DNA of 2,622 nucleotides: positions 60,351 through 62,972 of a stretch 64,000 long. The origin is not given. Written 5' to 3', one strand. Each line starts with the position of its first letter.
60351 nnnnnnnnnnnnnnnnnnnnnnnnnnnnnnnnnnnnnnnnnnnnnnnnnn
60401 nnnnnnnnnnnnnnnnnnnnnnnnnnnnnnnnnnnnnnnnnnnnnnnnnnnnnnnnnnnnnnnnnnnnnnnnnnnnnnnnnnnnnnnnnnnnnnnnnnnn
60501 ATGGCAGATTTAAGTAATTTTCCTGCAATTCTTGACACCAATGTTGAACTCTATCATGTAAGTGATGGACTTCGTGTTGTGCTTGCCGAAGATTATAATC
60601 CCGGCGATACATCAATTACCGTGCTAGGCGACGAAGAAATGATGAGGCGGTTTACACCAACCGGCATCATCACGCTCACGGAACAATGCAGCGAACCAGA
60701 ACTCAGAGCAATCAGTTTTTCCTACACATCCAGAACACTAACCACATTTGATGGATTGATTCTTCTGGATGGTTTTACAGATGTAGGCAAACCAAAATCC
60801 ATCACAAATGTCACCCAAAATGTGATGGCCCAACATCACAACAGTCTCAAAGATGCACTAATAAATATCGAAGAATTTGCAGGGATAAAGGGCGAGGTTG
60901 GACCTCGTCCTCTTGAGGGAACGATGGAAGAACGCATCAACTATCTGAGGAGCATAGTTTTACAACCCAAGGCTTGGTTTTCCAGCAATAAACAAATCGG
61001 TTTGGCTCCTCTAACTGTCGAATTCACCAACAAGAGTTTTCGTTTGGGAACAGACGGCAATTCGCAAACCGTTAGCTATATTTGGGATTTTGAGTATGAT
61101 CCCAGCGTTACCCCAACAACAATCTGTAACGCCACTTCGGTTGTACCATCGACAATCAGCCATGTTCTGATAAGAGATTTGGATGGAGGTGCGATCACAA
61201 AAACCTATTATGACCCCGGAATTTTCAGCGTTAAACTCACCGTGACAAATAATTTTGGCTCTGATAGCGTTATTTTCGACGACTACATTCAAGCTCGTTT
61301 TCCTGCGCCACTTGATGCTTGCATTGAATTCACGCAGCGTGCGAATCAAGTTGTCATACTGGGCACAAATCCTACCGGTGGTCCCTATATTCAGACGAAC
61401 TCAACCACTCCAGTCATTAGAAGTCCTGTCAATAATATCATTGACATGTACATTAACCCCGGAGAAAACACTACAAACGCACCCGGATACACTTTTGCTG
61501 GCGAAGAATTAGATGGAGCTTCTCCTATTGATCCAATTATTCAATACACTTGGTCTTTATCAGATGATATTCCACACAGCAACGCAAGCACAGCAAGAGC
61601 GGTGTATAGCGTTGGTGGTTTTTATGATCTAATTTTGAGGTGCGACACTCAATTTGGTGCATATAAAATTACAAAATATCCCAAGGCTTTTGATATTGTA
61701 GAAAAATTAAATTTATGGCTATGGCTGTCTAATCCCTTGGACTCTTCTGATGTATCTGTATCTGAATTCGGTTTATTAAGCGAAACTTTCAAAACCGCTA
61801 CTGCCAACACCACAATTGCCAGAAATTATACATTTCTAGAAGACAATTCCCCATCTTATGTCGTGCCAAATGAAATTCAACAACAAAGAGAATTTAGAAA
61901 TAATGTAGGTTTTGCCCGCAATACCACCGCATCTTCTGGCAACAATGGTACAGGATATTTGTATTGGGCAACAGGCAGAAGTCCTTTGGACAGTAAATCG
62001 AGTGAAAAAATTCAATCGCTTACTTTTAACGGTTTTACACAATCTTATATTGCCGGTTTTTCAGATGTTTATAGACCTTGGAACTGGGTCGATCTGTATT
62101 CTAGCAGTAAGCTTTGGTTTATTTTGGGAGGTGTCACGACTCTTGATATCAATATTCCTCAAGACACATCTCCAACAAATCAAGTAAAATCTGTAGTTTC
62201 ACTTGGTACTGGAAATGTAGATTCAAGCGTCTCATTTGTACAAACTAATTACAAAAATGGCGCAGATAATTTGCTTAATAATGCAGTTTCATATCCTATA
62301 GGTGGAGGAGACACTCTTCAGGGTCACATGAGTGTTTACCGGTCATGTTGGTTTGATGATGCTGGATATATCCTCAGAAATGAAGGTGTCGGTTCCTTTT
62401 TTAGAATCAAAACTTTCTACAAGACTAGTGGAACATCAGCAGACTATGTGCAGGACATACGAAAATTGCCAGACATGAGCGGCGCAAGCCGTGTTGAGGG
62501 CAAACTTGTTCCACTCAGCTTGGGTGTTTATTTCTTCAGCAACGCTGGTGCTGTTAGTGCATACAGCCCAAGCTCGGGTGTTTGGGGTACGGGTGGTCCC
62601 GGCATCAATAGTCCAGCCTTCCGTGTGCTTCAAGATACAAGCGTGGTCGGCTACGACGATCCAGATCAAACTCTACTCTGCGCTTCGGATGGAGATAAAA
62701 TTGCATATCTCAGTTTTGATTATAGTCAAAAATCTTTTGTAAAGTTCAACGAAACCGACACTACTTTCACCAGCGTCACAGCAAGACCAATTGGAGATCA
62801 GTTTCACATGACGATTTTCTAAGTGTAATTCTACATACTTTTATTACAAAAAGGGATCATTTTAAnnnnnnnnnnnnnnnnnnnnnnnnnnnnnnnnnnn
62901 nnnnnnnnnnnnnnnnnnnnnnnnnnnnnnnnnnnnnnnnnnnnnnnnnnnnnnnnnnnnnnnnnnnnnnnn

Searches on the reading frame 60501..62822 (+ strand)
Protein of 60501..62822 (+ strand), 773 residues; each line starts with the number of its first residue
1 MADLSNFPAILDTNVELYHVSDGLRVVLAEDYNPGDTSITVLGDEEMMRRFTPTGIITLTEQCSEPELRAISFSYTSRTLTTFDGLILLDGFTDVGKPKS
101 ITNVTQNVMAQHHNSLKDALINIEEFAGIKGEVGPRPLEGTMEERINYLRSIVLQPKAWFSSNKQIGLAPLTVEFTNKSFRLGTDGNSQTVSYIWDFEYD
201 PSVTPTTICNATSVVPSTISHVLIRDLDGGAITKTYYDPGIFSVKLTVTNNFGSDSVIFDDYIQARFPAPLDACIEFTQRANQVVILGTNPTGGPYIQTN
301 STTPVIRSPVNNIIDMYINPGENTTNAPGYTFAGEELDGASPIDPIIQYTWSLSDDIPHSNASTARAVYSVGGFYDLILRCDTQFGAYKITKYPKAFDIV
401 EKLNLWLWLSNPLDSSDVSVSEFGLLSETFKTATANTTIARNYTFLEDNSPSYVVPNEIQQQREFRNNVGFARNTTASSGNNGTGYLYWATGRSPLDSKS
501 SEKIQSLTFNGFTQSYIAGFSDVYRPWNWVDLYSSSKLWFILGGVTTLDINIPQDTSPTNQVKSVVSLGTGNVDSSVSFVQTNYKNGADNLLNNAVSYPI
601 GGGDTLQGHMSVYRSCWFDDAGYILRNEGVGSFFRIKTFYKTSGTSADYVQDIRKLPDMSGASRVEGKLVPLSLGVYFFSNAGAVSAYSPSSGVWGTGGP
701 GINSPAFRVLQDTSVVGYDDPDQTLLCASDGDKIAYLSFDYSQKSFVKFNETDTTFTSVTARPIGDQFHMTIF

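Call 10: search_protein_families(library=pfam, proteins=[window:60501-62822:+], max_evalue=0.001)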
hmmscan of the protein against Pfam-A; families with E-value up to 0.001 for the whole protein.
window:60501-62822:+ (773 aa): 2 families
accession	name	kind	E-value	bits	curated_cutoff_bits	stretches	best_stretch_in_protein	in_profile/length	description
PF00801.26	PKD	-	2.1e-08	34.4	23.5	1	163-256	7-73/80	PKD domain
PF18911.6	PKD_4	-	6.1e-08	33.1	27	0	228-256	48-76/85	PKD domain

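Call 67: search_protein_families(library=phrogs, proteins=[window:60501-62822:+], max_evalue=0.00001)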
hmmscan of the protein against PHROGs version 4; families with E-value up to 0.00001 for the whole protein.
window:60501-62822:+ (773 aa): 0 families
